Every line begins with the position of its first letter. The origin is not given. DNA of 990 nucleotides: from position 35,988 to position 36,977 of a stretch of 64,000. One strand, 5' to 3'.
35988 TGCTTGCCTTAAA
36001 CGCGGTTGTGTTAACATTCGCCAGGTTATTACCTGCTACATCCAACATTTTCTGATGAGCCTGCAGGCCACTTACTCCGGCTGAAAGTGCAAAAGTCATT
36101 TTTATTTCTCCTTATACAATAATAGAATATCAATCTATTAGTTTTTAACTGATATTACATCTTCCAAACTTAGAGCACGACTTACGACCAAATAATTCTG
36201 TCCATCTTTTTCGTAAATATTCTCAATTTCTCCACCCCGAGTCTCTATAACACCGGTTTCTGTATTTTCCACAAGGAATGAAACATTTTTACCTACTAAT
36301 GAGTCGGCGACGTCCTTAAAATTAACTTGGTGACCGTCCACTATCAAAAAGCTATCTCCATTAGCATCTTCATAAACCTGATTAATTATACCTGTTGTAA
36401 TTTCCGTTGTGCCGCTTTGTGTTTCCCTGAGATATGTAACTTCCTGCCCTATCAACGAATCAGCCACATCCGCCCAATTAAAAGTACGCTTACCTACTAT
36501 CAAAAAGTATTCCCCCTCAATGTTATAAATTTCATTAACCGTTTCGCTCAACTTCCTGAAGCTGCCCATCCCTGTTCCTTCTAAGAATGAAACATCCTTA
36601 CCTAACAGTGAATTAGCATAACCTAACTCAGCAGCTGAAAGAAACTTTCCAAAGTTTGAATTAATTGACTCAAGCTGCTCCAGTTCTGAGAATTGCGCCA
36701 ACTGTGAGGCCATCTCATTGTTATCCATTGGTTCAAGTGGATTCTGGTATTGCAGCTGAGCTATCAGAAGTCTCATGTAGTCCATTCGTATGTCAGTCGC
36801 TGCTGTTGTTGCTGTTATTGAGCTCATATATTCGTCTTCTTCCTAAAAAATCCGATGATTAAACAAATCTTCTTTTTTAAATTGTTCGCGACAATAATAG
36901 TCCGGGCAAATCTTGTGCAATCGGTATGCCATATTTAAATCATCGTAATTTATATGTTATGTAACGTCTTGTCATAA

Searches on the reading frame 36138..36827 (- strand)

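Call 8: search_protein_families(library=pfam, max_evalue=0.00001, proteins=[window:36138-36827:-])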
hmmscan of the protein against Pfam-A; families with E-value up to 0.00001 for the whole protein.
window:36138-36827:- (229 aa): 1 family
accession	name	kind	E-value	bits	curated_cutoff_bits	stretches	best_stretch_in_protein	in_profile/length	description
PF03963.19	FlgD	-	2.8e-19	69.5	27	1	3-60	17-74/75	Flagellar hook capping protein - N-terminal region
